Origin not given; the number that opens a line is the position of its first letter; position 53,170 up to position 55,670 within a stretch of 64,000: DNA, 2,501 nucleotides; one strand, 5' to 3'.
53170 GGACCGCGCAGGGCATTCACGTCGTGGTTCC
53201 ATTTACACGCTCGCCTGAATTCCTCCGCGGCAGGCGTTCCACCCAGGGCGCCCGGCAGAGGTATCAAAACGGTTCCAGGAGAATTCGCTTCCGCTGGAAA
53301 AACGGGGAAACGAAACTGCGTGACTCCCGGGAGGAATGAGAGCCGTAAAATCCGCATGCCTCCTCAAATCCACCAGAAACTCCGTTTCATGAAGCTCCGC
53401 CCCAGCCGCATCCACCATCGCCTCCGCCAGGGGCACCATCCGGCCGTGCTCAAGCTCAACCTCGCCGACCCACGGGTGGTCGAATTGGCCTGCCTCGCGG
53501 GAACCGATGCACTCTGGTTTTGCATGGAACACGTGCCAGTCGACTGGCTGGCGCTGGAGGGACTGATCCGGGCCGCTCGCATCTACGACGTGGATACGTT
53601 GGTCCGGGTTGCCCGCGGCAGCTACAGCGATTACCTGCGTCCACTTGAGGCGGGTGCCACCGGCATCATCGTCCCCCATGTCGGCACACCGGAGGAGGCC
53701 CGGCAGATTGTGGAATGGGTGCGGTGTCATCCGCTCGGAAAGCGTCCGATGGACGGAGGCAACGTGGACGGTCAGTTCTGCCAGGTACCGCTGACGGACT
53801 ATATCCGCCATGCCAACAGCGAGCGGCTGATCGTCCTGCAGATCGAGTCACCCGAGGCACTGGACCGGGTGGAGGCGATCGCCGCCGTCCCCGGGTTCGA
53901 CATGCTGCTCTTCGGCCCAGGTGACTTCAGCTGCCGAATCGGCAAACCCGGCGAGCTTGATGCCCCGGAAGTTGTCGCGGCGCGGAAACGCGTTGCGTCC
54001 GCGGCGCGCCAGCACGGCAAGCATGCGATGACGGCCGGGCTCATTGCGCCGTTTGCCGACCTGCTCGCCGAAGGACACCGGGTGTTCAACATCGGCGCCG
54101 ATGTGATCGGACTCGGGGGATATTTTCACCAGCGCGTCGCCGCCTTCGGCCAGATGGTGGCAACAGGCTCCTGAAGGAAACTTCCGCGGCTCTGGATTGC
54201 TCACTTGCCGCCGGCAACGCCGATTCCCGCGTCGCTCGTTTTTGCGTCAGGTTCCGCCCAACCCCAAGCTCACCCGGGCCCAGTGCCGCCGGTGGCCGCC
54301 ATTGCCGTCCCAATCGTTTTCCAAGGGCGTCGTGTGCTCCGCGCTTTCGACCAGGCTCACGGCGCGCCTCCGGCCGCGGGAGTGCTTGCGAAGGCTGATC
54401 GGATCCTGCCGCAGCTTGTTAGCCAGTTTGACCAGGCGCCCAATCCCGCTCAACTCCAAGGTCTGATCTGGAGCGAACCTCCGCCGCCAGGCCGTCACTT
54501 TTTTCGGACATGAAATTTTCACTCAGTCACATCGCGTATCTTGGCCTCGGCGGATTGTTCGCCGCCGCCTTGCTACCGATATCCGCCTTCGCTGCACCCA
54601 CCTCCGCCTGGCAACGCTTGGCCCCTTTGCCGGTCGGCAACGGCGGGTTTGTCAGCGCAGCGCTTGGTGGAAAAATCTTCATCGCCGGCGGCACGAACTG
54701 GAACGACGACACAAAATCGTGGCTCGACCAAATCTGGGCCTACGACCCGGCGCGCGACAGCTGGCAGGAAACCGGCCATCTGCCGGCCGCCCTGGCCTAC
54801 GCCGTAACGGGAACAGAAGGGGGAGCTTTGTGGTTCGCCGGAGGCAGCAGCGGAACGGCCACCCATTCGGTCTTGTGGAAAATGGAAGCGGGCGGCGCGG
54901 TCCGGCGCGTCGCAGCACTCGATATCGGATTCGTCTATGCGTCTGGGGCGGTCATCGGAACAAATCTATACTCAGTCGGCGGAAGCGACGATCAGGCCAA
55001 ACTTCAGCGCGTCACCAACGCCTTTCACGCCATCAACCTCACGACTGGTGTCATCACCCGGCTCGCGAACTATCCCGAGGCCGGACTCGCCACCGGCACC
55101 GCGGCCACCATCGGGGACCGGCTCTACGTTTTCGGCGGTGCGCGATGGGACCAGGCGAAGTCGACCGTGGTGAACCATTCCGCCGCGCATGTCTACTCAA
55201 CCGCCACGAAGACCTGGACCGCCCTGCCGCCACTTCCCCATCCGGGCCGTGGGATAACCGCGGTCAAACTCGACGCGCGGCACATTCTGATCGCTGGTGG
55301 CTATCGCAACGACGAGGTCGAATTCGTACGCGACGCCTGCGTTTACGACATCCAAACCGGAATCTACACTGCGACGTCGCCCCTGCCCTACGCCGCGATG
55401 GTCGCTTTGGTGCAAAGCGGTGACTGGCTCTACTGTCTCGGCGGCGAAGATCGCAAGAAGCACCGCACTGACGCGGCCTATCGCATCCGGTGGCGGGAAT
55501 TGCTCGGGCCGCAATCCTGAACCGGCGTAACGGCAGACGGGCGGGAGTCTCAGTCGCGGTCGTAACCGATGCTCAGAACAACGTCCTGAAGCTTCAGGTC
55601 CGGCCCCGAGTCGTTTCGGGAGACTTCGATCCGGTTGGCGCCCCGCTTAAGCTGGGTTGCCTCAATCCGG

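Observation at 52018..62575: Polysaccharide-utilization-like locus combining a NanM-like Kelch mutarotase, a tandem BNR sialidase-like enzyme, an HpcH aldolase, a GntR/LacI regulator and a TBDR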

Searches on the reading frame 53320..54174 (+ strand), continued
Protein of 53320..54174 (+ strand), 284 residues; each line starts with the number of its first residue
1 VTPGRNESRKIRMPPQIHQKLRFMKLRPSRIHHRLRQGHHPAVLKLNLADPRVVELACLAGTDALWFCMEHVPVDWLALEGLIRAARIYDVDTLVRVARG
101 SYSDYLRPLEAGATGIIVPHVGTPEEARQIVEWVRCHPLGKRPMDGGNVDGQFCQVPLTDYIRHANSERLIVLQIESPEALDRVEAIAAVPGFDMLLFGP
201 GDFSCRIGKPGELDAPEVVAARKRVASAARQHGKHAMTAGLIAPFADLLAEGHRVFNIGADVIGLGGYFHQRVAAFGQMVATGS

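Call 77: search_protein_families(library=ncbifam, proteins=[L122:6627-7640:+, L122:7619-8995:+, L122:9026-9985:+, L122:10886-11644:+, L122:11672-12457:+, L122:12454-13233:+, L122:13249-14250:+, L122:14313-14996:+], max_evalue=0.00001)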
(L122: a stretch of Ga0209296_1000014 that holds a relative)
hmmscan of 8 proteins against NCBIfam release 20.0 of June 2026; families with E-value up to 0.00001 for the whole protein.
L122:6627-7640:+ (337 aa): 9 families
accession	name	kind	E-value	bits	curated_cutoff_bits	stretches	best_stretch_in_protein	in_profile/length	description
TIGR04380.1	myo_inos_iolG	equivalog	4.8e-23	81.5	355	1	2-150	2-153/330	inositol 2-dehydrogenase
NF040723.1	UDP-GlcNAcDh_Arch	equivalog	1.5e-22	80.5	450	1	3-146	2-145/302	UDP-N-acetylglucosamine 3-dehydrogenase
NF052479.1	LevoglcsnDh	equivalog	2.3e-16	59.5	650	1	31-197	42-205/386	levoglucosan dehydrogenase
NF041392.1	XylDh_Gfo6_Halo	equivalog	1.5e-12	47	350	1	46-259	67-281/350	D-xylose 1-dehydrogenase Gfo6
NF058561.1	BT_2158_fam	equivalog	3.3e-11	42.5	750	1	3-148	37-183/487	glycoside 3-dehydrogenase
NF008607.0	PRK11579.1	subfamily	4.7e-10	39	330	1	50-206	53-201/346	oxidoreductase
NF058563.1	BT_2159_fam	equivalog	1.6e-07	30.7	650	1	2-145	1-146/350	disaccharide 3-dehydrogenase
NF007574.0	PRK10206.1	equivalog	1.3e-06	27.7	352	1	45-159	48-159/345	oxidoreductase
NF052679.1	InsChiInosDhIolG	equivalog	1.4e-06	27.6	540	1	3-119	4-125/343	bifunctional inositol 2-dehydrogenase/D-chiro-inositol 1-dehydrogenase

L122:7619-8995:+ (458 aa): 0 families

L122:9026-9985:+ (319 aa): 0 families

L122:10886-11644:+ (252 aa): 229 families (the best 25 are shown)
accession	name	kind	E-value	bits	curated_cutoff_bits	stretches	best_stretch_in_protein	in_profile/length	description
NF005559.1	PRK07231.1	subfamily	9e-101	336.5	215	1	2-252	1-249/249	glucose 1-dehydrogenase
NF004818.0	PRK06172.1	equivalog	3e-67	226.6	336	1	1-250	3-250/253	SDR family oxidoreductase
NF004791.0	PRK06138.1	equivalog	4.7e-67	225.9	312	1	1-251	1-250/252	SDR family oxidoreductase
NF052558.1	MBtsdlDhBudC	equivalog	2.9e-61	207.2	270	1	4-250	2-241/250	meso-2,3-butanediol dehydrogenase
NF004198.0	PRK05653.1-3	equivalog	2.7e-60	203.9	296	1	3-252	5-248/248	3-oxoacyl-ACP reductase FabG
NF005473.0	PRK07069.1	equivalog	5.6e-56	190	339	1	2-251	7-260/262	SDR family oxidoreductase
NF009468.0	PRK12826.1-4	equivalog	2e-55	188.3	318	1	2-250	4-247/256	SDR family oxidoreductase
NF005472.0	PRK07067.1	equivalog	3.8e-54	183.9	338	1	1-250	2-254/257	L-iditol 2-dehydrogenase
NF009466.0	PRK12826.1-2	subfamily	3.8e-54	183.8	222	1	5-250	3-244/248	3-oxoacyl-ACP reductase FabG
NF053701.1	CsHdxCHCADhChcB2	equivalog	4.5e-54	183.5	350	1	3-249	1-241/245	cis-4-hydroxycyclohexanecarboxylate dehydrogenase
NF005469.0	PRK07063.1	equivalog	1.5e-53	182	306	1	2-251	4-255/260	SDR family oxidoreductase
TIGR01830.1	3oxo_ACP_reduc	equivalog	5.4e-53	180.1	297.75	1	8-249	1-237/239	3-oxoacyl-[acyl-carrier-protein] reductase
TIGR02415.1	23BDH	subfamily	8.2e-53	179.4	304.35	1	7-249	2-250/254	acetoin reductase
NF004773.0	PRK06113.1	equivalog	9.8e-53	179.2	367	1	1-249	7-249/255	7-alpha-hydroxysteroid dehydrogenase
NF004197.0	PRK05653.1-1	equivalog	3.4e-52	177.5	332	1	2-250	4-246/249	3-oxoacyl-ACP reductase FabG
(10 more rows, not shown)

L122:11672-12457:+ (261 aa): 199 families (the best 25 are shown)
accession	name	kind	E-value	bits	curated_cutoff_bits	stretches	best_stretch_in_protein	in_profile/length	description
NF006619.0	PRK09186.1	equivalog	6.8e-44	150.4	255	1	9-259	2-255/256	oxidoreductase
NF006070.0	PRK08213.1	subfamily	1.5e-43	149.2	279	1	6-260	7-258/259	gluconate 5-dehydrogenase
NF004778.0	PRK06124.1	equivalog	5.3e-37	127.6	303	1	6-260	6-254/256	SDR family oxidoreductase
NF052558.1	MBtsdlDhBudC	equivalog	1.2e-36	126.6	270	1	10-260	2-243/250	meso-2,3-butanediol dehydrogenase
NF005559.1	PRK07231.1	subfamily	2.3e-36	125.6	215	1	9-259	2-248/249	glucose 1-dehydrogenase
NF005681.0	PRK07478.1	subfamily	2.1e-35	122.4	267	1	8-259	3-250/254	SDR family oxidoreductase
NF005309.0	PRK06841.1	subfamily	5.4e-35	121.1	286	1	6-260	10-254/255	GolD/DthD family dehydrogenase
NF005446.0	PRK07035.1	equivalog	7e-35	120.5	373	1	2-259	2-254/255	SDR family oxidoreductase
NF004791.0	PRK06138.1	equivalog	1.2e-34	119.7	312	1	8-260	2-251/252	SDR family oxidoreductase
NF005474.0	PRK07074.1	equivalog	2.8e-34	119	361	1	12-260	4-244/259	SDR family oxidoreductase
NF004818.0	PRK06172.1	equivalog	4.7e-33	114.6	336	1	8-260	4-252/253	SDR family oxidoreductase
NF005067.0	PRK06484.1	equivalog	1.6e-32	112.7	713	1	9-260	7-253/524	short chain dehydrogenase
NF005909.0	PRK07890.1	subfamily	2.7e-32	112.1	258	1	8-258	4-257/260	short chain dehydrogenase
NF005853.0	PRK07774.1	equivalog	4.3e-32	111.5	303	1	8-259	3-247/250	SDR family oxidoreductase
NF005390.0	PRK06935.1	equivalog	6.2e-32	110.9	369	1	6-260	10-257/258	2-dehydro-3-deoxy-D-gluconate 5-dehydrogenase KduD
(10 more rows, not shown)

L122:12454-13233:+ (259 aa): 181 families (the best 25 are shown)
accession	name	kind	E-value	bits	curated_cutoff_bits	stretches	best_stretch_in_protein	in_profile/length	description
NF004774.0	PRK06114.1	equivalog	9.3e-39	133.3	360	1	5-259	12-262/262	SDR family oxidoreductase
NF006619.0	PRK09186.1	equivalog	7.8e-38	130.5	255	1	7-257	2-255/256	oxidoreductase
NF005559.1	PRK07231.1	subfamily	2.7e-35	122.1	215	1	7-257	2-248/249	glucose 1-dehydrogenase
NF005309.0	PRK06841.1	subfamily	2.8e-33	115.5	286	1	5-257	11-253/255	GolD/DthD family dehydrogenase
NF006070.0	PRK08213.1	subfamily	6.5e-33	114.3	279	1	4-257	7-257/259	gluconate 5-dehydrogenase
NF004778.0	PRK06124.1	equivalog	1.7e-32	112.8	303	1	5-257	7-253/256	SDR family oxidoreductase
NF009466.0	PRK12826.1-2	subfamily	3.7e-30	105.2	222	1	11-256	5-244/248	3-oxoacyl-ACP reductase FabG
NF004198.0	PRK05653.1-3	equivalog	1.6e-29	103.1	296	1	5-255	3-245/248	3-oxoacyl-ACP reductase FabG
NF005067.0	PRK06484.1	equivalog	1.9e-29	102.6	713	1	8-258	272-513/524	short chain dehydrogenase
NF006121.0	PRK08265.1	subfamily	2.2e-29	102.8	294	1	5-257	3-246/263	short chain dehydrogenase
NF009468.0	PRK12826.1-4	equivalog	2.5e-29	102.8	318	1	5-255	3-246/256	SDR family oxidoreductase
NF053701.1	CsHdxCHCADhChcB2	equivalog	1.2e-28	100.3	350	1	7-258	1-244/245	cis-4-hydroxycyclohexanecarboxylate dehydrogenase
NF004791.0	PRK06138.1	equivalog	1.3e-28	100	312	1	6-258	2-251/252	SDR family oxidoreductase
NF052558.1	MBtsdlDhBudC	equivalog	3.1e-28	99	270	1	8-258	2-243/250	meso-2,3-butanediol dehydrogenase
NF005474.0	PRK07074.1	equivalog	4.1e-28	98.8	361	1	10-257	4-243/259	SDR family oxidoreductase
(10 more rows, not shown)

L122:13249-14250:+ (333 aa): 8 families
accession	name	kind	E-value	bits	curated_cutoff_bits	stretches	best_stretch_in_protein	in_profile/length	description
NF007912.0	PRK10625.1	equivalog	1.3e-36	126.7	415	1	7-322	8-336/346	NADP(H)-dependent aldo-keto reductase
TIGR01293.1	Kv_beta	subfamily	5.2e-32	111.2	365.4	1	5-309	6-302/319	voltage-dependent potassium channel subunit beta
NF007388.0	PRK09912.1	subfamily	2.8e-27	95.5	448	1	5-321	18-329/346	L-glyceraldehyde 3-phosphate reductase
NF049922.1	MethglyxlRedYdjG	equivalog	3.4e-22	78.9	550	1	6-317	7-314/326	NADH-dependent methylglyoxal reductase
NF008377.0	PRK11172.1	equivalog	4.1e-12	45.9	327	1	78-223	39-185/267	2,5-didehydrogluconate reductase DkgB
NF007695.0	PRK10376.1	subfamily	2e-10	40.2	280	0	262-321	225-284/290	oxidoreductase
NF008598.0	PRK11565.1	equivalog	2.1e-07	30.3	425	1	78-222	51-192/275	2,5-didehydrogluconate reductase DkgA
NF011432.0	PRK14863.1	equivalog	2.7e-07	30.5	244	0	10-136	3-112/292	bifunctional regulator KidO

L122:14313-14996:+ (227 aa): 0 families

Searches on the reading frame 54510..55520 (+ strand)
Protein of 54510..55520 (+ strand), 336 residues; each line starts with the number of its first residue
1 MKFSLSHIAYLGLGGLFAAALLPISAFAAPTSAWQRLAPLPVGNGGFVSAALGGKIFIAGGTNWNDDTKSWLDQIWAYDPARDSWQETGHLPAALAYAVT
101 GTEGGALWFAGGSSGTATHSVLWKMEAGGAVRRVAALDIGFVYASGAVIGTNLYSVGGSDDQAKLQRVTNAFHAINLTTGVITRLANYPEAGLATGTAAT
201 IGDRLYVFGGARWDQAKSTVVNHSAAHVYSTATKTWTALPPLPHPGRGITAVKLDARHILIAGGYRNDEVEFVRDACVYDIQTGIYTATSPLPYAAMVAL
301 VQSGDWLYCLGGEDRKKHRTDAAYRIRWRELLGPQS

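Call 4: search_protein_families(library=pfam, proteins=[window:54510-55520:+], max_evalue=0.01)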
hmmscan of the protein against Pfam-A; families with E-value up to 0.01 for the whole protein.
window:54510-55520:+ (336 aa): 9 families
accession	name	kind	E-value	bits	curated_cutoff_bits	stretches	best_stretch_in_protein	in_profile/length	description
PF13964.12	Kelch_6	-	1e-22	79.7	25.3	2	197-245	6-49/50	Kelch motif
PF24681.1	Kelch_KLHDC2_KLHL20_DRC7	-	6.2e-21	75.1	50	2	147-319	5-178/221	KLHDC2/KLHL20/DRC7 Kelch-repeats domain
PF01344.31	Kelch_1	-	1.7e-20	72.6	20.1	2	46-87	4-41/46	Kelch motif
PF13418.12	Kelch_4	-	2.1e-17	63.2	21.6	2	201-244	10-49/49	Galactose oxidase, central domain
PF24996.1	NANM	-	5.2e-17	62.2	45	2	169-267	28-127/350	N-acetylneuraminate epimerase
PF13415.12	Kelch_3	-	3.7e-16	59.3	22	2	202-252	1-46/48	Galactose oxidase, central domain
PF07646.21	Kelch_2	-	7.3e-16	57.7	21.3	2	46-89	4-45/48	Kelch motif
PF24981.1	Beta-prop_ATRN-LZTR1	-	1.2e-11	44.8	50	1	190-271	145-226/289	Attractin/LZTR1 beta-propeller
PF25210.1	Kelch_FKB95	-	3e-10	40.6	70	1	145-311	37-187/268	FKB95, Kelch-repeats domain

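Call 5: search_protein_families(library=ncbifam, proteins=[window:54510-55520:+], max_evalue=0.01)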
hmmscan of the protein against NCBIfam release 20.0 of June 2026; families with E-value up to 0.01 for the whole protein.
window:54510-55520:+ (336 aa): 3 families
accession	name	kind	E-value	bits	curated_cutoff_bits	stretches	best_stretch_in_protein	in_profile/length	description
NF010730.0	PRK14131.1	subfamily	5.4e-20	71.5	416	2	171-267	59-158/384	N-acetylneuraminate epimerase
TIGR03547.1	muta_rot_YjhT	subfamily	3.4e-18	65.9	256.35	2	182-269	43-131/346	YjhT family mutarotase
TIGR03548.1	mutarot_permut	subfamily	4.2e-16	59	243.2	1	43-267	3-234/323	cyclically-permuted mutarotase family protein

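Call 33: search_solved_structures(query=window:54510-55520:+, max_evalue=0.001, show_alignments=3)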
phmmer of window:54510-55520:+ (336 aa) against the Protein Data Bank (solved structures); distinct sequences matched with E-value up to 0.001: 92 (the best 60 are shown).
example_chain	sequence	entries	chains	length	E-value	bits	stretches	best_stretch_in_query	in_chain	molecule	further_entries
8pjv_A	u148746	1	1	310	7.2e-28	101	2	34-86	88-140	SAKe6DR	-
8pjt_A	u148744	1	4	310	2e-27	99.6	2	34-86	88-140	SAKe6DEref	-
7on6_A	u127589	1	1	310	4e-27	98.6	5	23-86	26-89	SAKe6AE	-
7ona_A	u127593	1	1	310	2.6e-26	95.9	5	25-86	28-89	SAKe6AC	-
7ong_A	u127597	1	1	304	1.9e-24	89.7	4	20-127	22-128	SAKe6BE-L1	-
8pjz_A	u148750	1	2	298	6.3e-23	84.8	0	33-86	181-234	SAKe6EEtal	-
7pvp_A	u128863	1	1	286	6.7e-23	84.7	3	21-115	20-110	SAKe6BC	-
7onh_A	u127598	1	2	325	7.2e-23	84.6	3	15-116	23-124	SAKe6BE-L3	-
8pjw_A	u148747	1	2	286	1e-22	84.1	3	20-116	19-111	SAKe6FE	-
8pju_A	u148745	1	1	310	3.6e-22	82.3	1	31-119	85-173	SAKe6DEtal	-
7on7_A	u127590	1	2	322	4.4e-22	82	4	23-120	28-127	SAKe6BE-L2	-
8pjy_A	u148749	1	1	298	5.7e-21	78.4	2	21-116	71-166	SAKe6EEref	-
7onc_A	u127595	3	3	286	6.5e-19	71.6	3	21-116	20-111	SAKe6BE | S6BE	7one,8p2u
8pjr_A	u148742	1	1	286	3.3e-18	69.3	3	21-116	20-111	SAKe6AC-LB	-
7ofe_A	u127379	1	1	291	1e-16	64.4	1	13-265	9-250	Kelch-like ECH-associated protein 1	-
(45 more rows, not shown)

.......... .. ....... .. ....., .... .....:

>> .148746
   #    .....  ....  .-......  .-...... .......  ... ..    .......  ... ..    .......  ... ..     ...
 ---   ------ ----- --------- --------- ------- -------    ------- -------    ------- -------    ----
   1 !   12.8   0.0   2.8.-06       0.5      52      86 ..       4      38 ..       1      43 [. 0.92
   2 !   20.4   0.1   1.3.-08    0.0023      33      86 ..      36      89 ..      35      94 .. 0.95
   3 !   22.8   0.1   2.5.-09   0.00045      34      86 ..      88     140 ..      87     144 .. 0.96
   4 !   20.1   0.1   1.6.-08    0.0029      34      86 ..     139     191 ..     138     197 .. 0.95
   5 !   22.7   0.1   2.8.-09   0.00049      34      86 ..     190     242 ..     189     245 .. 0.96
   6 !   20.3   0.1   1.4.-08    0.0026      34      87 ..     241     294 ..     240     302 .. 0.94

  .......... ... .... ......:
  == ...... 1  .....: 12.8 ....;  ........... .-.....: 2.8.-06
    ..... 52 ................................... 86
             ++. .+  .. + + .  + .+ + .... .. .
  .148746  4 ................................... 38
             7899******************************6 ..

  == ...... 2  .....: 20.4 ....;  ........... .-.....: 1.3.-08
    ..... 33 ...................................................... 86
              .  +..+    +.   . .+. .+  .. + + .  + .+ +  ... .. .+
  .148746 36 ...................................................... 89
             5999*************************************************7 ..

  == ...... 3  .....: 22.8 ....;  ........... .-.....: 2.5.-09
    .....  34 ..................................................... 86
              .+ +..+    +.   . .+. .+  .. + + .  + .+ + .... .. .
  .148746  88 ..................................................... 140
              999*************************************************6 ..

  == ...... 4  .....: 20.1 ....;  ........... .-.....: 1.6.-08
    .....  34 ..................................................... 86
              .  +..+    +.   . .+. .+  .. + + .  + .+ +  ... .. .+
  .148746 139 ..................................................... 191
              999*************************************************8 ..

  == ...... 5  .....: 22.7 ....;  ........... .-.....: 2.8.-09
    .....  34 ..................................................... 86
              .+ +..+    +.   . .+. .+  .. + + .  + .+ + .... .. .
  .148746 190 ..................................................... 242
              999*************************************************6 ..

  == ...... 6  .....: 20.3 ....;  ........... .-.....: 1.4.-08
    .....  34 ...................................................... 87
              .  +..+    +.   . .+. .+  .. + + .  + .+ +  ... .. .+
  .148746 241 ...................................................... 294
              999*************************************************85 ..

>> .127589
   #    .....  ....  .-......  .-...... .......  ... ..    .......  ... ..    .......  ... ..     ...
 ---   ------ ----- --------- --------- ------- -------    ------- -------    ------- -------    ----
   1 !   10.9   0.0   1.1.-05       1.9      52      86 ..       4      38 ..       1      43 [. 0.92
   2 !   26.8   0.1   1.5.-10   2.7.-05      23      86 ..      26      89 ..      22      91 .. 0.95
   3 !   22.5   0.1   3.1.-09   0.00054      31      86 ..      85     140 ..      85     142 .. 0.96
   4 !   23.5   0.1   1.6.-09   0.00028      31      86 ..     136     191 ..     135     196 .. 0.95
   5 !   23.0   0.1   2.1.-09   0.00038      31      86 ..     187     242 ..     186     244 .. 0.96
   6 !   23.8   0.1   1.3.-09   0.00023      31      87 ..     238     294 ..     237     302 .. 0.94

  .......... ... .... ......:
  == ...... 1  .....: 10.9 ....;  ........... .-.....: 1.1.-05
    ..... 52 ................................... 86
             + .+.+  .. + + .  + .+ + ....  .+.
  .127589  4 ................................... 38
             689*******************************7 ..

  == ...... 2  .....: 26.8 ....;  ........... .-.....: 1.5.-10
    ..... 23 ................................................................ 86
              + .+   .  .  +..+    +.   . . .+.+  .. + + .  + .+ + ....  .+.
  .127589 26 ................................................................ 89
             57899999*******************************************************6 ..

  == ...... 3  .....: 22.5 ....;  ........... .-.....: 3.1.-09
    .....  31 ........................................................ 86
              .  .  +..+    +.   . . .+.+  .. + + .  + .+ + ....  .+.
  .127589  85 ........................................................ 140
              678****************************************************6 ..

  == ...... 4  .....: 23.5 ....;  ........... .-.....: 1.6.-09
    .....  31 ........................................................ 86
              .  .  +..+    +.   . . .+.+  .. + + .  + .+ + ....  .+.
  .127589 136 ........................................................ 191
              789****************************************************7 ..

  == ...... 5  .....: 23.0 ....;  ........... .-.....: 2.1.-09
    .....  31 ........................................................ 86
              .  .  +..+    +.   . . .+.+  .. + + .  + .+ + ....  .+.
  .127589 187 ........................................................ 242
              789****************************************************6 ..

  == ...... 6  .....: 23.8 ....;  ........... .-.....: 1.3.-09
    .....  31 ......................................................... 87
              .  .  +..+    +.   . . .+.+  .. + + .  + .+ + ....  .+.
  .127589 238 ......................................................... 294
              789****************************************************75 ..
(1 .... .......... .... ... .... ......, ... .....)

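Call 93: search_protein_representatives(protein=window:54510-55520:+)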
Query: 336 residues. Proteins with E-value up to 0.001 (for the whole library): 21998; up to 1e-10: 3939; up to 1e-30: 146. The best 150 are listed.
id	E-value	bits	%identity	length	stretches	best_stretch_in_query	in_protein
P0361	6.3e-107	374.2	32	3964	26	18-115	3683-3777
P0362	2.2e-106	372.4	54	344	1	20-332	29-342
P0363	2.0e-103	362.7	54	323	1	28-332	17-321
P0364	1.2e-102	360.1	53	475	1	17-332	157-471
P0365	1.2e-100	353.5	83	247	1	147-336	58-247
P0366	4.3e-88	312.2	46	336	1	20-332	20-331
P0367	3.6e-80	286.2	30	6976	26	31-226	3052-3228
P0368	4.1e-69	249.8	44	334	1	17-331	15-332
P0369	2.1e-68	247.5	43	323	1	28-332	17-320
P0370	2.3e-67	244.1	40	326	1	21-333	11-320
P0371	3.0e-66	240.4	40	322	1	28-334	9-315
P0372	6.4e-66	239.3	40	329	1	29-327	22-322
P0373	1.6e-65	238.1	26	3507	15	12-117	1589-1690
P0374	2.4e-65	237.5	41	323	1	21-334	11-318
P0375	1.2e-64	235.2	53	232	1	22-227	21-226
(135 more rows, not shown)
